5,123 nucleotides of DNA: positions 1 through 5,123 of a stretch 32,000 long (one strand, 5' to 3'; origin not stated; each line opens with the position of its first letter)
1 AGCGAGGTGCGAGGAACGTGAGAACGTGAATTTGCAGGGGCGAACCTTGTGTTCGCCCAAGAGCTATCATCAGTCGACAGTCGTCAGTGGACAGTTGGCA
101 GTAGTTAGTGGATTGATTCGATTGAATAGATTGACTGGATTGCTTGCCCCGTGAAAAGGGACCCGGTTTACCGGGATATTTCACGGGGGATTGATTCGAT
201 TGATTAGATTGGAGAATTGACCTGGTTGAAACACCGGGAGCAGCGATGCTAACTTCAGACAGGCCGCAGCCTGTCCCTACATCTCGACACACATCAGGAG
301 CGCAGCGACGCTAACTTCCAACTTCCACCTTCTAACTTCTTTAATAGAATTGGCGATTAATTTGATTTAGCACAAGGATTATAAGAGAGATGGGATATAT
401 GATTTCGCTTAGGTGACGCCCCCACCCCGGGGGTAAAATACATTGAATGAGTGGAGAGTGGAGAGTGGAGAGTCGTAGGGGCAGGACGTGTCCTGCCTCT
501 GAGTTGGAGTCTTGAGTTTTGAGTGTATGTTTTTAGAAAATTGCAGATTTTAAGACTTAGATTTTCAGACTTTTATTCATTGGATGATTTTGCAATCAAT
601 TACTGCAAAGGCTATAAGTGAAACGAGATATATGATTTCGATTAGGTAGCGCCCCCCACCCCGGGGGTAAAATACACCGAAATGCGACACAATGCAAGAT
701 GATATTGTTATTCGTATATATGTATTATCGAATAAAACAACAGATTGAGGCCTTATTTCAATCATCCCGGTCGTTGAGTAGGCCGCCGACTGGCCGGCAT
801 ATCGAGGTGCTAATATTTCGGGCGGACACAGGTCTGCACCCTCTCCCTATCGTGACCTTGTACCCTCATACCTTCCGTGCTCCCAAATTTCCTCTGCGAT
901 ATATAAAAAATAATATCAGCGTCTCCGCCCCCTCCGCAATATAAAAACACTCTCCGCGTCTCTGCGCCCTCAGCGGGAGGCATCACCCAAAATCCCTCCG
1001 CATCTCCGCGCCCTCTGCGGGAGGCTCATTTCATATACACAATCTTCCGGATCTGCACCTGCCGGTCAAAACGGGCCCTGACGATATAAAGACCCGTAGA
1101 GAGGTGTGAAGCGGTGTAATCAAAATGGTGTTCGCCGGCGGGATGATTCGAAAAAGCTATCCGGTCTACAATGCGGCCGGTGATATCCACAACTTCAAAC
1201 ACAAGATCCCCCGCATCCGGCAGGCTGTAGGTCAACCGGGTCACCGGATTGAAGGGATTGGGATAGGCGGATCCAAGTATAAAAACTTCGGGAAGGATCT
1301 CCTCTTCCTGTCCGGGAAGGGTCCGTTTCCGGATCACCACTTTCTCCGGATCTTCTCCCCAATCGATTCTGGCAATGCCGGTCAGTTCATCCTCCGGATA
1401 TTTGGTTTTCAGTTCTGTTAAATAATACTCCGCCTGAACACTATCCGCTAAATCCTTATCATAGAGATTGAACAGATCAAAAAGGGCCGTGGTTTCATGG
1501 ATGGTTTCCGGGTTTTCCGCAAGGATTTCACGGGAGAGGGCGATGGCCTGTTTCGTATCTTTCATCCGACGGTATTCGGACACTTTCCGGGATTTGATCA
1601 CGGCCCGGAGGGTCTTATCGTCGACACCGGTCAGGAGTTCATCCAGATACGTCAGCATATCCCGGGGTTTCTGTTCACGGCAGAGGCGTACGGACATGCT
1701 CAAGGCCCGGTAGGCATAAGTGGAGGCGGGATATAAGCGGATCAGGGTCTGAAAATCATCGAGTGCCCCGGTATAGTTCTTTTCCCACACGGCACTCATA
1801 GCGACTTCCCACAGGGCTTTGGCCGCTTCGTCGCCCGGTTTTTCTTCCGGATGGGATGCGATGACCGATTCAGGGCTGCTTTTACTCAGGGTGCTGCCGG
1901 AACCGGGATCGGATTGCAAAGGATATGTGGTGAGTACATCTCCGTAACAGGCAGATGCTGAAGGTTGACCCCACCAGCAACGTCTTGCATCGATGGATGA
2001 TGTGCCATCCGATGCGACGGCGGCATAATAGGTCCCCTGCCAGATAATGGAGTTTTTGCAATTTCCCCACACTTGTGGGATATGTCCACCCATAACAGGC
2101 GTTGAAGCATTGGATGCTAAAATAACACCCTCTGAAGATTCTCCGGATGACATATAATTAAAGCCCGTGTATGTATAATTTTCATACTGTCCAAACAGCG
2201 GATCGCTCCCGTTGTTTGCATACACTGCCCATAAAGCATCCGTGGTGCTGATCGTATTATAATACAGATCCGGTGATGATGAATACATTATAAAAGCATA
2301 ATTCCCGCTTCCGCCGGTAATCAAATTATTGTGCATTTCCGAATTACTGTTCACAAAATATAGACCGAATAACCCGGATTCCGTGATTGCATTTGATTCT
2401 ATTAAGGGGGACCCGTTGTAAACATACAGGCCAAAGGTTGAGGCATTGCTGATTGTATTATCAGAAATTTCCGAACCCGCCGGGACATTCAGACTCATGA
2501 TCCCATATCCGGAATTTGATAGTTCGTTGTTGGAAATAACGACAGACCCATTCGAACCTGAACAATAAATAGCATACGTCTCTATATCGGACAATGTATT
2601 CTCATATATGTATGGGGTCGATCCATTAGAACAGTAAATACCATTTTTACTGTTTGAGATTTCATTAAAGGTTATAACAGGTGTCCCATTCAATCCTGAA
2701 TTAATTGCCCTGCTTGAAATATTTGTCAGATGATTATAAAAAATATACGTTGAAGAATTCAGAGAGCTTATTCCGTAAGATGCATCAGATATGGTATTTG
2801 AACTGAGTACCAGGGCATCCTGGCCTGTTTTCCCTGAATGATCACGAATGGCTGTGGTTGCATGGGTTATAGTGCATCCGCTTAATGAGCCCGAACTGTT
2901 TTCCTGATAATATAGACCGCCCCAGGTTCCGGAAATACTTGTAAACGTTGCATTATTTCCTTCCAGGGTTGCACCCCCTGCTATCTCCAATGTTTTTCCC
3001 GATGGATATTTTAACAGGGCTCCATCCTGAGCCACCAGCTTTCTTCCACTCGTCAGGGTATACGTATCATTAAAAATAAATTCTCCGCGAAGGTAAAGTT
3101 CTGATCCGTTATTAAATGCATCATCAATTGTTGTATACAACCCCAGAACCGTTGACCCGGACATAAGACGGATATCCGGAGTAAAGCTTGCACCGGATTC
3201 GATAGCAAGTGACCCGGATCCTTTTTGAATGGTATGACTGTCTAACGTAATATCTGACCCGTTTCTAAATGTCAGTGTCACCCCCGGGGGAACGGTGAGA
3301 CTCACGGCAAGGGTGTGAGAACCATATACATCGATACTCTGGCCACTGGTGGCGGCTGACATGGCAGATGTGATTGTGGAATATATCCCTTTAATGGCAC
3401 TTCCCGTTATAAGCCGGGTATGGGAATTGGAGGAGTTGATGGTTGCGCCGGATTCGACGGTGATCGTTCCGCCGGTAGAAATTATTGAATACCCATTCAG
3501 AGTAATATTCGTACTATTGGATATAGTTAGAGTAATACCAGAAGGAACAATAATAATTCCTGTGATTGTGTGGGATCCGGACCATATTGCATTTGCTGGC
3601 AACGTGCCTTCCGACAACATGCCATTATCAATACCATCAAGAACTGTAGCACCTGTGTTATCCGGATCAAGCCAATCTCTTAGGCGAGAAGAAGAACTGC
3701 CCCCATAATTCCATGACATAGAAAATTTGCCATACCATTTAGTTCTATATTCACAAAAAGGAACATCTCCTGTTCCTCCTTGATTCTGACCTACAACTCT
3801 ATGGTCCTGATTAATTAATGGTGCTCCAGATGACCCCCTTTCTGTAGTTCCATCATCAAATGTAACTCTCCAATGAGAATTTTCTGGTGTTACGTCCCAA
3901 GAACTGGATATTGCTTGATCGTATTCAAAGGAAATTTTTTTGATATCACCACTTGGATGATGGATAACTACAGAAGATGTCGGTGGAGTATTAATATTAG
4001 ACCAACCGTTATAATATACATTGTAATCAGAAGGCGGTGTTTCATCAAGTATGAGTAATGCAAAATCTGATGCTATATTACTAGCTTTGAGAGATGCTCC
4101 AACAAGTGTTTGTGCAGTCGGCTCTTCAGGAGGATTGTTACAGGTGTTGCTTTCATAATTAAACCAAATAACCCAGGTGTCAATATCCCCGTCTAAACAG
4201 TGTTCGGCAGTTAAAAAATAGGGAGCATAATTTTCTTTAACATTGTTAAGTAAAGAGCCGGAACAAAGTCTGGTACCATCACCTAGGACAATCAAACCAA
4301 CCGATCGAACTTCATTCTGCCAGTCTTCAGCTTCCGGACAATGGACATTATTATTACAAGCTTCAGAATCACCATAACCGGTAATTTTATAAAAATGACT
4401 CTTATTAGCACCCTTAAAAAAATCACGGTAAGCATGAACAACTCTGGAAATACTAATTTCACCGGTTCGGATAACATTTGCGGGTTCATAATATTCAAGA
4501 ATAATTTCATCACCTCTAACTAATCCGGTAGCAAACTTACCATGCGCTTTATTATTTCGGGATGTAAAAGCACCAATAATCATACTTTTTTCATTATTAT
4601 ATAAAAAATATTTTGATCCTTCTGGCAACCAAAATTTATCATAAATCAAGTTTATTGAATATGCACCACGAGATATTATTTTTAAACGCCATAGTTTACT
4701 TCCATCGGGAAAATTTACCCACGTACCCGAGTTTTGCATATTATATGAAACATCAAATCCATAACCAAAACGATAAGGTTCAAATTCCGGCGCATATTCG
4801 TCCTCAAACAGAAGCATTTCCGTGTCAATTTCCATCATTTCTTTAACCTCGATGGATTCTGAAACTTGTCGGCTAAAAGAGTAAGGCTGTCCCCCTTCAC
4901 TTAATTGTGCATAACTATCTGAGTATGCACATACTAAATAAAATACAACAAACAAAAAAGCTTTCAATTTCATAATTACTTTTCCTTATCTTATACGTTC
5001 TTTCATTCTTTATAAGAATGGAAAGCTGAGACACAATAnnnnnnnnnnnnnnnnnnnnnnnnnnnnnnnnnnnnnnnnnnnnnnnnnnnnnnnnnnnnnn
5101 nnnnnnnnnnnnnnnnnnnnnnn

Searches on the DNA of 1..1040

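Call 23: search_rna_families(source=window, start=1, end=1040, threshold=evalue, max_evalue=5)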
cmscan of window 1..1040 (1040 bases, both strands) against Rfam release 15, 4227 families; matches with E-value up to 5: 1.
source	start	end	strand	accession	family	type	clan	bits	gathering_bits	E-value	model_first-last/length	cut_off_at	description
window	151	197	-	RF01321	CRISPR-DR8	Gene; CRISPR;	-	15.8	39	3.7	1-37/37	no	CRISPR RNA direct repeat element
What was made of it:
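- Tried and rejected: There is no repeat-spacer regularity, and CRISPR-DR8 scores only E 3.7 (call 23).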

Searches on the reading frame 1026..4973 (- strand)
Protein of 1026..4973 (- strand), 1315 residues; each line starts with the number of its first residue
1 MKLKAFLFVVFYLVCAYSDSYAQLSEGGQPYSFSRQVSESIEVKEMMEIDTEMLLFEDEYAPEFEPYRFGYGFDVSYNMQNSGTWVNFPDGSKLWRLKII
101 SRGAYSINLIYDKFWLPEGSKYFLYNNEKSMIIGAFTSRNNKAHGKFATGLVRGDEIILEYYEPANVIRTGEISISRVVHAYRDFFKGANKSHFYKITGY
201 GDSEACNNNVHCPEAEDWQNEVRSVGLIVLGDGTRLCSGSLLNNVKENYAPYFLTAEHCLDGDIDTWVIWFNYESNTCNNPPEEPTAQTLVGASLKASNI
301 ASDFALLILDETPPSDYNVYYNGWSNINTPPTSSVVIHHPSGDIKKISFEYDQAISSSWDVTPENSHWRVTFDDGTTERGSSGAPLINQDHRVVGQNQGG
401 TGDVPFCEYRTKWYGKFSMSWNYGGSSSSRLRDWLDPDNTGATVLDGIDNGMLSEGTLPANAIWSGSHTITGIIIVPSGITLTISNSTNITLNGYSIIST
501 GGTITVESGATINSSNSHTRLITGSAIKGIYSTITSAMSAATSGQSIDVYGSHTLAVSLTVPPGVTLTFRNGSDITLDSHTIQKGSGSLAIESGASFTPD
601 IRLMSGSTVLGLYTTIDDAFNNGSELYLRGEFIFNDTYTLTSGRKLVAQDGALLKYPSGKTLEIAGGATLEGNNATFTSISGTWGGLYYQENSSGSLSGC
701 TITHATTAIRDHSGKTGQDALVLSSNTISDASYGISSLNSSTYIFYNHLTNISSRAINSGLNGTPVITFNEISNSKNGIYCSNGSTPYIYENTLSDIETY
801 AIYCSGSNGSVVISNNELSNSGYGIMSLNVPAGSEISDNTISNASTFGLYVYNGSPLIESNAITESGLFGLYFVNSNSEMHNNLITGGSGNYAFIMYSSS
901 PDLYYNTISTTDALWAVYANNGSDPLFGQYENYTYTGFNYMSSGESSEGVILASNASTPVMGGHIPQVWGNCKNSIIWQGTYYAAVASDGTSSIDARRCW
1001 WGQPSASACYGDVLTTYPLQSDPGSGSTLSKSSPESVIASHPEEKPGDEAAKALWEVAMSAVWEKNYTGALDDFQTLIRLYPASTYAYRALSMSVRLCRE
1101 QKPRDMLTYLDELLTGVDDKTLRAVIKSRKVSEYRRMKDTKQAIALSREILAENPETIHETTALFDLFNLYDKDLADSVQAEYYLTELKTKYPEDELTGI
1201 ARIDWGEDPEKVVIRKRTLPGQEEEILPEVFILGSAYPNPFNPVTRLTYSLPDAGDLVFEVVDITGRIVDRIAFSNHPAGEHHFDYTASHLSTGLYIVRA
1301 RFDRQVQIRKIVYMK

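Call 10: search_protein_families(library=pfam, proteins=[window:1026-4973:-])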
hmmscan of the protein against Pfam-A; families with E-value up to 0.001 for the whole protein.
window:1026-4973:- (1315 aa): 5 families
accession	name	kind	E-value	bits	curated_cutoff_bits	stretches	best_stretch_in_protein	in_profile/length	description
PF13229.12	Beta_helix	-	5.3e-19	68.8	25.9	3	687-826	3-143/158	Right handed beta helix region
PF05048.19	NosD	-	3.2e-09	37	23.6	2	800-909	17-124/212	Periplasmic copper-binding protein (NosD)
PF13365.12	Trypsin_2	-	9.4e-09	36.6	27.6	1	238-395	2-143/144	Trypsin-like peptidase domain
PF18962.6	Por_Secre_tail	-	3.4e-07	30.9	27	1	1237-1312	2-74/75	Secretion system C-terminal sorting domain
PF13174.12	TPR_6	-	3.8e-05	24.5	26.3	0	1053-1084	2-33/33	Tetratricopeptide repeat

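Call 39: find_encoding_contigs(protein=window:1026-4973:-, flank=6000, max_places=6)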
Protein window:1026-4973:- (1315 aa): no gene with exactly this product is on record in the collection.
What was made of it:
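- Tried and rejected: Left continuation of region A. The 1315-aa protein has no exact match in the collection (call 39), so I could not recover it.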
